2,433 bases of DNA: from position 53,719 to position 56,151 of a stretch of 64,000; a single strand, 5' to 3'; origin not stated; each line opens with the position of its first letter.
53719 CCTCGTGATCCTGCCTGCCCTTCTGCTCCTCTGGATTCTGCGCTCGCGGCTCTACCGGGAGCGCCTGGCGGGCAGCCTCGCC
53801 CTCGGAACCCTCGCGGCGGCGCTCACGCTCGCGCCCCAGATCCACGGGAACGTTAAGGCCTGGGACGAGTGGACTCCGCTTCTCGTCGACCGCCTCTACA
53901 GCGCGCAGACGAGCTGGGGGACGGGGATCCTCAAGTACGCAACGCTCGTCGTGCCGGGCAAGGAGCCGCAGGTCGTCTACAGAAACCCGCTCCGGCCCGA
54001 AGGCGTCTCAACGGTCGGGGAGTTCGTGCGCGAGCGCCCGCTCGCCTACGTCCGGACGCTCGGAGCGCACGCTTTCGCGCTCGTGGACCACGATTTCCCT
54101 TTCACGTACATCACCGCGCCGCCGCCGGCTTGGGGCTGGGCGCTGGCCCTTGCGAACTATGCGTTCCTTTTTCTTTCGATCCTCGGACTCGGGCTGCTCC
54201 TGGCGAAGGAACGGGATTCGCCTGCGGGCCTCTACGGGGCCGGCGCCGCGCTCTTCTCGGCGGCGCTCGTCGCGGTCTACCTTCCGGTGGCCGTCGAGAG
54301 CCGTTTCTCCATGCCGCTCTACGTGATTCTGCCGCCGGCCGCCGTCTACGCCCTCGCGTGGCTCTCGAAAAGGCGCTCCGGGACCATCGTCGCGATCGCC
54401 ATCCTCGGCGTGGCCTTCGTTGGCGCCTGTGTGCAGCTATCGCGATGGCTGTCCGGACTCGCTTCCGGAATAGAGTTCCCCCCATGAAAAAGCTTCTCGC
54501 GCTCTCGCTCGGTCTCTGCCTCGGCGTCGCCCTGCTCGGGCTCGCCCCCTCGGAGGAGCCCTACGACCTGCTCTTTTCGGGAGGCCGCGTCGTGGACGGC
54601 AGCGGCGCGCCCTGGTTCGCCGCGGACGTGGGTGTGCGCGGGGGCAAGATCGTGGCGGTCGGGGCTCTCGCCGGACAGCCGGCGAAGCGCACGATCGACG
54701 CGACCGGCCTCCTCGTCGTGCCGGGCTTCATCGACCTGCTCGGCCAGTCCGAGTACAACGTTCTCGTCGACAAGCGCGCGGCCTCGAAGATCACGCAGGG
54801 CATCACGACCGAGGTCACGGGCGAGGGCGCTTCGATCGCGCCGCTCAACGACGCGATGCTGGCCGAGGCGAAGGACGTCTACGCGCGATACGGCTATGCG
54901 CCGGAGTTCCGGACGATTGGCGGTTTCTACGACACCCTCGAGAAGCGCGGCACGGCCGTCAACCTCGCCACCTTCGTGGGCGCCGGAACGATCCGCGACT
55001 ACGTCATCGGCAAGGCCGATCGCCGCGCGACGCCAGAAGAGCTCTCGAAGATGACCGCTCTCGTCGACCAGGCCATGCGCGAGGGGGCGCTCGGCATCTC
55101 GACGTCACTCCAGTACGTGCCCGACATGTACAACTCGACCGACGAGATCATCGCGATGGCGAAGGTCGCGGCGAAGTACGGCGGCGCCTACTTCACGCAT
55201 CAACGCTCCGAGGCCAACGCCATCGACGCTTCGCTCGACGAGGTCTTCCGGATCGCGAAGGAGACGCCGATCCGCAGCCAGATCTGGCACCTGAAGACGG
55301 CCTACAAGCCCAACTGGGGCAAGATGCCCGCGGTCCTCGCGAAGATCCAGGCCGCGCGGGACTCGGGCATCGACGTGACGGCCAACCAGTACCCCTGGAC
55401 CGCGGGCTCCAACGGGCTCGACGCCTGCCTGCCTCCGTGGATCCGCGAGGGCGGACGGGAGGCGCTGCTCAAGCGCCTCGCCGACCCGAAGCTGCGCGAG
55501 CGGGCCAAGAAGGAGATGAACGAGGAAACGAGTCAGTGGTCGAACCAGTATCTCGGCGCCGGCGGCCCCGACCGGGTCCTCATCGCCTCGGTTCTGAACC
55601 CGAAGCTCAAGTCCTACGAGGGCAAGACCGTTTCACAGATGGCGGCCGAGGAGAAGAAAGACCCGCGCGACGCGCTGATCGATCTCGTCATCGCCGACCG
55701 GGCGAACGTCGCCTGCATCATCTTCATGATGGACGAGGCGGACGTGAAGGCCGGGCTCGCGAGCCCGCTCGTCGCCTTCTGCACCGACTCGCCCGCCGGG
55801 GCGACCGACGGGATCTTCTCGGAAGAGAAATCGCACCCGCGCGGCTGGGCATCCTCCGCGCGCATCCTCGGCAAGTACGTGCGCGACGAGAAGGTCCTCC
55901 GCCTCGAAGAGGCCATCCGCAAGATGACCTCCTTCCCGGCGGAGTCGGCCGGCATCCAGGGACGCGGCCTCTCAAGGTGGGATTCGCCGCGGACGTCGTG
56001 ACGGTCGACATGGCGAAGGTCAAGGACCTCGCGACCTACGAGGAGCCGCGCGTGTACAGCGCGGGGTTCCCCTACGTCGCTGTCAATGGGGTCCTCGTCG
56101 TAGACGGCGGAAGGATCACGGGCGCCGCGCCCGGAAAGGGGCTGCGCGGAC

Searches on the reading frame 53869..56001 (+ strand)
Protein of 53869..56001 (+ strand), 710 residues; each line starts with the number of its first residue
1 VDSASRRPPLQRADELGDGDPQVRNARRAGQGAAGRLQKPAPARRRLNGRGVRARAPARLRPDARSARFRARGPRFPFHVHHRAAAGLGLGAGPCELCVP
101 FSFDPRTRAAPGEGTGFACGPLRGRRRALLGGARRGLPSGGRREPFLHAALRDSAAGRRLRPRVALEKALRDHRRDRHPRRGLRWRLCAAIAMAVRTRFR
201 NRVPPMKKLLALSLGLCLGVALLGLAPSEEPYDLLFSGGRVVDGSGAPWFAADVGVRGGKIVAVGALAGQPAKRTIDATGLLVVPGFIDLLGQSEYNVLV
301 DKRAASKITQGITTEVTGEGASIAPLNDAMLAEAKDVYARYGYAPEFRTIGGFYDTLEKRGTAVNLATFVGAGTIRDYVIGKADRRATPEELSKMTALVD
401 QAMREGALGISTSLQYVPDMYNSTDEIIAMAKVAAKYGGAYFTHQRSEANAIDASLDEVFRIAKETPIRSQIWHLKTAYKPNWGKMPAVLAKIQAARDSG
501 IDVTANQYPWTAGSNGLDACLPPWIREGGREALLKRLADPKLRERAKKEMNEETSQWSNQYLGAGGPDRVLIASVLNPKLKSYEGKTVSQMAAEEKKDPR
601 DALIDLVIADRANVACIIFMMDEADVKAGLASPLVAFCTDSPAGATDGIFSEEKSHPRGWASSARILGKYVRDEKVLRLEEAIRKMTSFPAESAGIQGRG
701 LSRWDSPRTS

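Call 11: search_protein_families(library=pfam, proteins=[window:53869-56001:+], max_evalue=0.01)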
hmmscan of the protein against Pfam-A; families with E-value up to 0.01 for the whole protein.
window:53869-56001:+ (710 aa): 1 family
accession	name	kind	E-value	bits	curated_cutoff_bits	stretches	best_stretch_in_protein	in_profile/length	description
PF07969.17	Amidohydro_3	-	1.1e-09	38.8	29.7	1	274-475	1-207/472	Amidohydrolase family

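Call 82: search_protein_families(library=ncbifam, proteins=[window:53869-56001:+], max_evalue=0.01)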
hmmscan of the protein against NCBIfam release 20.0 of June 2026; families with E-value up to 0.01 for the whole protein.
window:53869-56001:+ (710 aa): 27 families (the best 25 are shown)
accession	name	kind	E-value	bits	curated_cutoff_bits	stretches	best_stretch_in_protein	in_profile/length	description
NF006560.0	PRK09061.1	subfamily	6.5e-50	169.9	340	2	225-520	19-302/517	amidohydrolase family protein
NF006559.0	PRK09060.1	equivalog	3.5e-10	38.8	482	1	230-289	3-60/444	dihydroorotase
NF006689.0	PRK09237.1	equivalog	5.1e-09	35.2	371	1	232-323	3-97/383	amidohydrolase/deacetylase family metallohydrolase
NF005791.0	PRK07627.1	equivalog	1.8e-08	33.8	442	1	236-353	5-127/425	dihydroorotase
NF009941.0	PRK13404.1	subfamily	2e-08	33.4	647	1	231-290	3-59/478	dihydropyrimidinase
TIGR02033.1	D-hydantoinase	equivalog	1.2e-07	31.1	393.25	1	235-297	2-63/454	dihydropyrimidinase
NF004839.0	PRK06189.1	equivalog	2.1e-06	26.7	631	1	232-290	3-59/451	allantoinase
TIGR03178.1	allantoinase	equivalog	4.3e-06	25.8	357.85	1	233-289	1-55/441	allantoinase AllB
TIGR00857.1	pyrC_multi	subfamily_domain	1.9e-05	23.8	279.05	1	252-290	6-44/412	dihydroorotase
NF009060.0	PRK12394.1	equivalog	2e-05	23.6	442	1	232-318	3-91/381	metallo-dependent hydrolase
NF006838.0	PRK09357.1-3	equivalog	2.2e-05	23.5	644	1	237-290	6-60/423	dihydroorotase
NF006056.0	PRK08204.1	subfamily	7.8e-05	21.6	391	1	236-289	7-62/449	hypothetical protein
NF011985.0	PRK15446.2-1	equivalog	0.00019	20.4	656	1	234-293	4-60/397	alpha-D-ribose 1-methylphosphonate 5-triphosphate diphosphatase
NF006845.0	PRK09357.2-6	equivalog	0.00022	20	728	1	234-293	3-63/428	dihydroorotase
NF011987.0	PRK15446.2-3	subfamily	0.0003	19.7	253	1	234-294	12-69/395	alpha-D-ribose 1-methylphosphonate 5-triphosphate diphosphatase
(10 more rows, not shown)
